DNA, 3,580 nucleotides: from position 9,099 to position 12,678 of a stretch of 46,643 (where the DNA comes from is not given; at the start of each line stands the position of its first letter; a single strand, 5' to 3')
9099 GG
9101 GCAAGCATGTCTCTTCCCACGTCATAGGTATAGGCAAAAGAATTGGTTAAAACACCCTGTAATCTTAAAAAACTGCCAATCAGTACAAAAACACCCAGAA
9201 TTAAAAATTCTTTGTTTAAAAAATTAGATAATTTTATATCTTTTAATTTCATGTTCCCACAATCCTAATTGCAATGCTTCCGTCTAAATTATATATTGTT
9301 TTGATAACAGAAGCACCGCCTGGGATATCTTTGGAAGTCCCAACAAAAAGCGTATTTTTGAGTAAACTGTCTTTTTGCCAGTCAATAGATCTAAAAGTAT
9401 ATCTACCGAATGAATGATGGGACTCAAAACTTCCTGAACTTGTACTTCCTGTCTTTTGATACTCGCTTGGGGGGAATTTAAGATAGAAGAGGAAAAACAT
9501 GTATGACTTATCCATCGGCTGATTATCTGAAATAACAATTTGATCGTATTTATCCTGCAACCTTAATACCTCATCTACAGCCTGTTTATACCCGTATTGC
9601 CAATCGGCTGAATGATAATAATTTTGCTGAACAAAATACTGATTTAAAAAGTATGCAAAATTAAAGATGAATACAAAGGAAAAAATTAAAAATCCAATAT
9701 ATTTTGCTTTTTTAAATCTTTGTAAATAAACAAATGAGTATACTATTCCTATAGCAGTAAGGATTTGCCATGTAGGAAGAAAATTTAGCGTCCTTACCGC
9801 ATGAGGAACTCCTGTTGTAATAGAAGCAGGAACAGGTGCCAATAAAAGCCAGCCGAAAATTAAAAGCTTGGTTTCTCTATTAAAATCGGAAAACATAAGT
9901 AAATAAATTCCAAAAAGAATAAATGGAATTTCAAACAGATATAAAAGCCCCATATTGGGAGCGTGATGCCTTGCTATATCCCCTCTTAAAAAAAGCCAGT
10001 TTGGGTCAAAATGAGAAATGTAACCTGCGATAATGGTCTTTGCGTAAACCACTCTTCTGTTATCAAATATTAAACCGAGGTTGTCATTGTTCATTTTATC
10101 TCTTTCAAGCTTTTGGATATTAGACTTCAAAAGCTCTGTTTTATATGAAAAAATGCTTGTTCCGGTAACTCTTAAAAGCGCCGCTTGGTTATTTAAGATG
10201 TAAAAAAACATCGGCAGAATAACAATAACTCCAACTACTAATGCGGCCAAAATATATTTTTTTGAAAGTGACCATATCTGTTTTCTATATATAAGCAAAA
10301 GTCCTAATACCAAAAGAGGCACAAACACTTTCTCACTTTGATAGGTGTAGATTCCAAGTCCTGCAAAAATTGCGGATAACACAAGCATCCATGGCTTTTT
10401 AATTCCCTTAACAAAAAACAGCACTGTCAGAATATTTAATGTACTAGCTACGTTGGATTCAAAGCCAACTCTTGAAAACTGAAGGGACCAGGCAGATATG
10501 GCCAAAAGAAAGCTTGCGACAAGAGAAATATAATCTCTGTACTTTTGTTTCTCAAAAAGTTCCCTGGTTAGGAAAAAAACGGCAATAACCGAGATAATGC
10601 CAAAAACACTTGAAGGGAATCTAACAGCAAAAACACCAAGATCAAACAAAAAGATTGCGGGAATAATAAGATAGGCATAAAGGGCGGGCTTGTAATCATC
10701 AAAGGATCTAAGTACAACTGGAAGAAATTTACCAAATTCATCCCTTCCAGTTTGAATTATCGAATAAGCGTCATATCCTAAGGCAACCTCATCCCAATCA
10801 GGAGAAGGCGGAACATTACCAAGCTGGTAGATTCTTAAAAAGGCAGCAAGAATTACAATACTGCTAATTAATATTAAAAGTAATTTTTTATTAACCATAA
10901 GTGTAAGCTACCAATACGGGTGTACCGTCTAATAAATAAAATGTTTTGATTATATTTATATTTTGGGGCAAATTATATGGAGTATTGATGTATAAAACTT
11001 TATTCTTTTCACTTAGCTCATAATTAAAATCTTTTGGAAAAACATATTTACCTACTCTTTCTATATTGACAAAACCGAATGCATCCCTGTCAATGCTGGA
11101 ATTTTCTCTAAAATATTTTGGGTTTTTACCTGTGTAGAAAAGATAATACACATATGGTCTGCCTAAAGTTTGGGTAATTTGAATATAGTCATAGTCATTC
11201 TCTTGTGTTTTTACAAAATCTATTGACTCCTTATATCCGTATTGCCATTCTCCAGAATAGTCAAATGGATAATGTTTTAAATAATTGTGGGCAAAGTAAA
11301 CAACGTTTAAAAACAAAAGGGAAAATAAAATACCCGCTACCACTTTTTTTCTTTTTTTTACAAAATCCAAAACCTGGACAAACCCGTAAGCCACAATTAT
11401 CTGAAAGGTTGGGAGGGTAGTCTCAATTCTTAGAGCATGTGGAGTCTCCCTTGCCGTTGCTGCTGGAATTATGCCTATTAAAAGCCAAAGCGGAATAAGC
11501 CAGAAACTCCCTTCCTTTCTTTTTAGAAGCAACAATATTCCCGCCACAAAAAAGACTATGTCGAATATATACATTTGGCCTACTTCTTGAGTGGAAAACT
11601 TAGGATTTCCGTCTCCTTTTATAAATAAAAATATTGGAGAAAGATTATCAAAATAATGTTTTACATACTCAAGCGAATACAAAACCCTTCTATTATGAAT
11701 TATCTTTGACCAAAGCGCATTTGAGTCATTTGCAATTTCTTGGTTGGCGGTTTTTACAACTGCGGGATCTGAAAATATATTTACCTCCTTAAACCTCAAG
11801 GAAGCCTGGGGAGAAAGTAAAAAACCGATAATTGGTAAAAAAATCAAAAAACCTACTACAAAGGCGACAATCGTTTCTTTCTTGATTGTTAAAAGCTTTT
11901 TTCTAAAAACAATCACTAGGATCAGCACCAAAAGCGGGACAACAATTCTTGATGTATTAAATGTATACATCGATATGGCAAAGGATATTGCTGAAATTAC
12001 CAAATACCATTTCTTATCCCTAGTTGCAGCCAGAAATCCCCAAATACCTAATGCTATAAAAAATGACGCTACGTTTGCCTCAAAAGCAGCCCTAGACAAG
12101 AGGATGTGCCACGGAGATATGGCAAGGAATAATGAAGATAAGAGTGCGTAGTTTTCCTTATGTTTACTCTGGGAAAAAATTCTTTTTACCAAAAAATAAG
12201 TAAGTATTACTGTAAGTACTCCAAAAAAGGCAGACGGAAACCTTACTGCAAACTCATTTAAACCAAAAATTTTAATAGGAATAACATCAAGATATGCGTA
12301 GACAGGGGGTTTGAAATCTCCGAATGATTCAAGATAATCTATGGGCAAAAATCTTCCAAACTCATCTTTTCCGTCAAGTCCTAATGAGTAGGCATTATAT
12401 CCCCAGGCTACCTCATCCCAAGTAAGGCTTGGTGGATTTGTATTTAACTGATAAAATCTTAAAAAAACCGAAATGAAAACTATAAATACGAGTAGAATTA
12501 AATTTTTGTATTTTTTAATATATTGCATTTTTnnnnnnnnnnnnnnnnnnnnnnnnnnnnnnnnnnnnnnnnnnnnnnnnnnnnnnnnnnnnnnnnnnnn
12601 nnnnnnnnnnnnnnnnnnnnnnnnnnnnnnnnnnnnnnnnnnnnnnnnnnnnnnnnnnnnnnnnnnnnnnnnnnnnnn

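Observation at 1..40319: A 40-kb single-strand super-array of 17 GT-C-type membrane proteins together with their lipid-sugar supply genes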

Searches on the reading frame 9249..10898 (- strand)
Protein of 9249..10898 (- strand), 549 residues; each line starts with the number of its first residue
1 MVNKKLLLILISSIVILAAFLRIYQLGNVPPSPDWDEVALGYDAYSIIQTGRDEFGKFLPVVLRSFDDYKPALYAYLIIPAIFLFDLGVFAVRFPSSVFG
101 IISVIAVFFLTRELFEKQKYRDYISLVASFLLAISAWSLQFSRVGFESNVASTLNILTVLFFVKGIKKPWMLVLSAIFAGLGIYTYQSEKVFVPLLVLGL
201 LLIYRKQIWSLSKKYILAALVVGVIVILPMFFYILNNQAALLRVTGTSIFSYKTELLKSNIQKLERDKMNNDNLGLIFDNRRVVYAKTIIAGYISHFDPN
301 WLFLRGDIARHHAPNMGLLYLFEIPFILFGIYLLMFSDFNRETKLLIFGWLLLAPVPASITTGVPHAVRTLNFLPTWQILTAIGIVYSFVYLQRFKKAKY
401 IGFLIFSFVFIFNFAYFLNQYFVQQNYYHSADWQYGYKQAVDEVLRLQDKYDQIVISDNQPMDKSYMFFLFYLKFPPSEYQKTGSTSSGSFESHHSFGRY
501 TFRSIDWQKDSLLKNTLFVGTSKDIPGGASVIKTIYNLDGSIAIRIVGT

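Call 7: search_protein_families(library=pfam, proteins=[window:9249-10898:-], max_evalue=0.01)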
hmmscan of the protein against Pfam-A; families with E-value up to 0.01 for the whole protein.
window:9249-10898:- (549 aa): 1 family
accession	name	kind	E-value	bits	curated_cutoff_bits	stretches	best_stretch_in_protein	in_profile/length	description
PF13231.12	PMT_2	-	7.1e-11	43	26.1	1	70-230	2-157/160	Dolichyl-phosphate-mannose-protein mannosyltransferase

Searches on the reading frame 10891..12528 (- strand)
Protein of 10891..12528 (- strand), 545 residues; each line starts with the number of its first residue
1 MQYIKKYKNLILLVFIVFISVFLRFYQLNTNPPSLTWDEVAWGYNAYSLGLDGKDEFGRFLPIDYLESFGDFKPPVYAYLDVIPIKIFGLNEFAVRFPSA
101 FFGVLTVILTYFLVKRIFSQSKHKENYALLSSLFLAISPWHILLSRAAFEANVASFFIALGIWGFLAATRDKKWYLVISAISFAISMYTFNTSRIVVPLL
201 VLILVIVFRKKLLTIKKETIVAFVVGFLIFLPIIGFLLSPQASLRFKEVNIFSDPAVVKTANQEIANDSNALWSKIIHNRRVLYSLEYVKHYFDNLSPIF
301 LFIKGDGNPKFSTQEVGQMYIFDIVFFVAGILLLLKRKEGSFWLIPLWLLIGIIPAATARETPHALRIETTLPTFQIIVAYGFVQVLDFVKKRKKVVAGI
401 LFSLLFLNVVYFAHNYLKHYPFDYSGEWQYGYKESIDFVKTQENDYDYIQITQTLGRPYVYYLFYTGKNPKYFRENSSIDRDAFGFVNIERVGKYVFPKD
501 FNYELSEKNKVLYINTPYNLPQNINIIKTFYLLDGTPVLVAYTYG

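Call 7: search_protein_families(library=pfam, proteins=[window:10891-12528:-], max_evalue=0.01)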
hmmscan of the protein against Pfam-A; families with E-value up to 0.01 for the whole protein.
window:10891-12528:- (545 aa): 3 families
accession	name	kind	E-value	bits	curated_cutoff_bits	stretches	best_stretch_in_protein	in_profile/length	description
PF13231.12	PMT_2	-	1.9e-16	61.2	26.1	1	73-234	2-158/160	Dolichyl-phosphate-mannose-protein mannosyltransferase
PF02366.24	PMT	-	7.6e-15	55.6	22.7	1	15-238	2-235/245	Dolichyl-phosphate-mannose-protein mannosyltransferase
PF19529.4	DUF6057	-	0.0017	17.8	29.8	1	100-241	74-211/569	Family of unknown function (DUF6057)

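Call 23: find_homologous_proteins(query=window:10891-12528:-, max_evalue=1e-10)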
Query window:10891-12528:- (545 aa): 3351 proteins with E <= 1e-10 among 8000 candidates; the best 120 are listed.
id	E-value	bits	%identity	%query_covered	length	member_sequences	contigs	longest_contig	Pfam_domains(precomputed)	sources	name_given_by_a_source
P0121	0.0e+0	1213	100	100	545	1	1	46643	PF02366.25,PF13231.13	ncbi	-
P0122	2.9e-296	1002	80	100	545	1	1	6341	PF02366.25,PF13231.13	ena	-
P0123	1.1e-295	1000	80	100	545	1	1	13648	PF02366.25,PF13231.13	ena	-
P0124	2.0e-295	999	80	100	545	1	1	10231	PF02366.25,PF13231.13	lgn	-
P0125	2.7e-295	999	80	100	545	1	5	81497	PF02366.25,PF13231.13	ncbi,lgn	-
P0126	4.9e-295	998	80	100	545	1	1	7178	PF02366.25,PF13231.13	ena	-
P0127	5.3e-295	998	81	96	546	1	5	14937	PF02366.25,PF13231.13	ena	-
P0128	3.2e-293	992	80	99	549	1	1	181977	PF02366.25,PF13231.13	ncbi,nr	ncbi:MAG: glycosyltransferase family 39 protein [Candidatus Levybacteria bacterium]|nr:glycosyltrans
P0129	1.4e-292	990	79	96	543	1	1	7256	PF02366.25,PF13231.13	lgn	-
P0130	3.0e-292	989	80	96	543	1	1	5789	PF02366.25,PF13231.13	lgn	-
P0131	1.9e-289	979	80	99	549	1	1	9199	PF02366.25,PF13231.13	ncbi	-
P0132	3.9e-280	949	77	96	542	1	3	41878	PF02366.25,PF13231.13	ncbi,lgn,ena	ncbi:MAG: glycosyltransferase family 39 protein [Patescibacteria group bacterium]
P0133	3.2e-278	942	76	100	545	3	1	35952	PF02366.25,PF13231.13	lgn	-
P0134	1.4e-277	940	75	98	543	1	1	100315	PF02366.25,PF13231.13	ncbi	-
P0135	2.3e-276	936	76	96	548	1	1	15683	PF02366.25,PF13231.13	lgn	-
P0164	6.2e-263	892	71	98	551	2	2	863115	PF02366.25,PF13231.13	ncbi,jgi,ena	-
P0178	5.0e-261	886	71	98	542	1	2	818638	PF02366.25,PF13231.13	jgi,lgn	jgi:4-amino-4-deoxy-L-arabinose transferase-like glycosyltransferase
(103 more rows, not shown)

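Call 24: find_encoding_contigs(protein=P0164, flank=10000, max_places=1)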
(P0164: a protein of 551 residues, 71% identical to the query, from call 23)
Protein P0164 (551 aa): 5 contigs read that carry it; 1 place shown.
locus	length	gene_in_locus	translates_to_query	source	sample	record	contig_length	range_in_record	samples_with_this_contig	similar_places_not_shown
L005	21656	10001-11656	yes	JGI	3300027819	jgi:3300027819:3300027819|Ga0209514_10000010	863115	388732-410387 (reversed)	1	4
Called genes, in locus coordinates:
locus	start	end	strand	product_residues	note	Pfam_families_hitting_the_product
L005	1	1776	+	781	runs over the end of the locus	PF09586:YfhO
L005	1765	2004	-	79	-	PF18893:DUF5652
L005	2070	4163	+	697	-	PF13231:PMT_2 (weak), PF03717:PBP_dimer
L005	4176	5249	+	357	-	PF13439:Glyco_transf_4 (faint), PF00534:Glycos_transf_1, PF13692:Glyco_trans_1_4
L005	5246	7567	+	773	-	PF09586:YfhO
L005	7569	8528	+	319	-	PF00535:Glycos_transf_2, PF10111:Glyco_tranf_2_2 (weak), PF13641:Glyco_tranf_2_3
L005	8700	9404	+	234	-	PF00535:Glycos_transf_2, PF10111:Glyco_tranf_2_2, PF13641:Glyco_tranf_2_3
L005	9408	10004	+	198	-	PF13489:Methyltransf_23, PF13649:Methyltransf_25, PF13847:Methyltransf_31, PF08241:Methyltransf_11, PF08242:Methyltransf_12 (weak)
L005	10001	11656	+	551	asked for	PF02366:PMT, PF13231:PMT_2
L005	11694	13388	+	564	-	PF13231:PMT_2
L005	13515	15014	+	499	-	-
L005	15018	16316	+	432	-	PF13231:PMT_2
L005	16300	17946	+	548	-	PF13231:PMT_2 (weak), PF10131:PTPS_related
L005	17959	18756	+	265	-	PF00535:Glycos_transf_2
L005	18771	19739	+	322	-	PF01073:3Beta_HSD, PF01370:Epimerase, PF02719:Polysacc_synt_2, PF04321:RmlD_sub_bind, PF07993:NAD_binding_4, PF08659:KR (weak), PF13460:NAD_binding_10 (weak), PF16363:GDP_Man_Dehyd, +2 more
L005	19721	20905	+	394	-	PF13231:PMT_2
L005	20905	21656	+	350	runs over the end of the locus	PF13439:Glyco_transf_4, PF13579:Glyco_trans_4_4 (weak), PF00534:Glycos_transf_1, PF13692:Glyco_trans_1_4, PF13524:Glyco_trans_1_2 (weak), PF20706:GT4-conflict (weak)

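Call 25: find_encoding_contigs(protein=P0178, flank=10000, max_places=1)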
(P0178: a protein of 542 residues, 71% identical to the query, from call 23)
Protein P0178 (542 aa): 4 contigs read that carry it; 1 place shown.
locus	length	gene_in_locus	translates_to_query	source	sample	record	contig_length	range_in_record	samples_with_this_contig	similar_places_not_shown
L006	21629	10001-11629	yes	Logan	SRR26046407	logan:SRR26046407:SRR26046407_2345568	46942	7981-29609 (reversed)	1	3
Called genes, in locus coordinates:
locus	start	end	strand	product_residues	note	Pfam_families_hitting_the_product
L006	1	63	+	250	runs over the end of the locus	PF00535:Glycos_transf_2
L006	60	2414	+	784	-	PF09586:YfhO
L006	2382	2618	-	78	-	PF18893:DUF5652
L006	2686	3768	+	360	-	PF00534:Glycos_transf_1, PF13692:Glyco_trans_1_4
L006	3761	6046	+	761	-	PF09586:YfhO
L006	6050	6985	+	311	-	PF00535:Glycos_transf_2, PF10111:Glyco_tranf_2_2 (weak), PF13641:Glyco_tranf_2_3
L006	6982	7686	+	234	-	PF00535:Glycos_transf_2, PF10111:Glyco_tranf_2_2 (weak), PF13641:Glyco_tranf_2_3 (weak)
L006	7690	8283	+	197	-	PF13489:Methyltransf_23, PF13847:Methyltransf_31 (weak), PF08241:Methyltransf_11, PF08242:Methyltransf_12 (faint), PF13649:Methyltransf_25 (weak)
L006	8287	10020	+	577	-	PF13231:PMT_2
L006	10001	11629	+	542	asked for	PF02366:PMT, PF13231:PMT_2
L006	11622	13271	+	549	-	PF13231:PMT_2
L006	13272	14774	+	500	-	PF13231:PMT_2 (weak)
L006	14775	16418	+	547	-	PF13231:PMT_2 (weak), PF10131:PTPS_related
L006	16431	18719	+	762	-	PF00535:Glycos_transf_2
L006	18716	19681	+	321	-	PF01073:3Beta_HSD, PF01370:Epimerase, PF02719:Polysacc_synt_2, PF04321:RmlD_sub_bind, PF05368:NmrA (weak), PF07993:NAD_binding_4 (faint), PF13460:NAD_binding_10 (weak), PF16363:GDP_Man_Dehyd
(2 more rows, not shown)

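Call 46: search_solved_structures(query=A4, max_evalue=1, show_alignments=1)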
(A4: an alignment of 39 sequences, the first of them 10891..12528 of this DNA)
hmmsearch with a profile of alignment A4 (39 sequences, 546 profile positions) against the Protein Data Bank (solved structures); distinct sequences matched with E-value up to 1: 1.
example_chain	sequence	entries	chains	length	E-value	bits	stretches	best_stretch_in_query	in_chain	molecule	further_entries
5ezm_A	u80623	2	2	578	1.8e-05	26.6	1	64-236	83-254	4-amino-4-deoxy-L-arabinose transferase or related glycosyltransferases of PMT family | 4-amino-4-deoxy-L-arabinose (L-Ara4N) transferase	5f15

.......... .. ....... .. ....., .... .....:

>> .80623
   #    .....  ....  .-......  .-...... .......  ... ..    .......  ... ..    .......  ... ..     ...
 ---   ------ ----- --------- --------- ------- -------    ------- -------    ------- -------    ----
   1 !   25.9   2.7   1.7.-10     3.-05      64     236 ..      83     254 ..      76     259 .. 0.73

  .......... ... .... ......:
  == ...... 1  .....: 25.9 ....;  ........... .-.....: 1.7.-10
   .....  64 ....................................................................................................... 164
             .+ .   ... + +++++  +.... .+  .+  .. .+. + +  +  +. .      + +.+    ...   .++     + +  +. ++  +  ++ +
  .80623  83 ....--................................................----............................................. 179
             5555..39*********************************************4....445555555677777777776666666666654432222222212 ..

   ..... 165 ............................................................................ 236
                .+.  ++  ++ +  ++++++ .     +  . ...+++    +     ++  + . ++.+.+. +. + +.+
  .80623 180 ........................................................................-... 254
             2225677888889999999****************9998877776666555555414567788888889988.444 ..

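Call 54: search_protein_families(library=ncbifam, proteins=[window:10891-12528:-], max_evalue=0.001)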
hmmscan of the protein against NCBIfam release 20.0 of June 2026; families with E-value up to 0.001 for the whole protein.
window:10891-12528:- (545 aa): 2 families
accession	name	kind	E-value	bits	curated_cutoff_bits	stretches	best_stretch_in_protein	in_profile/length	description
TIGR03663.1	TIGR03663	subfamily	2.9e-10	39.8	126.25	1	12-220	3-194/435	flippase activity-associated protein Agl23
NF009784.2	PRK13279.1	equivalog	1.3e-07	30.6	567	1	73-233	61-222/539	lipid IV(A) 4-amino-4-deoxy-L-arabinosyltransferase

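Call 74: search_protein_families(library=pfam, proteins=[L005:2070-4163:+], max_evalue=0.01)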
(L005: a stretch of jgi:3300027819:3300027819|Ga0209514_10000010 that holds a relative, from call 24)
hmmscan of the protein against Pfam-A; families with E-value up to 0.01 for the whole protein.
L005:2070-4163:+ (697 aa): 2 families
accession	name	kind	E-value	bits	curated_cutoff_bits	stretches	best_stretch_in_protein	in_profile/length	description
PF03717.20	PBP_dimer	-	2.5e-10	41.5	24.4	1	520-682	4-179/180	Penicillin-binding Protein dimerisation domain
PF13231.12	PMT_2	-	5.3e-07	30.4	26.1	1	87-238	4-158/160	Dolichyl-phosphate-mannose-protein mannosyltransferase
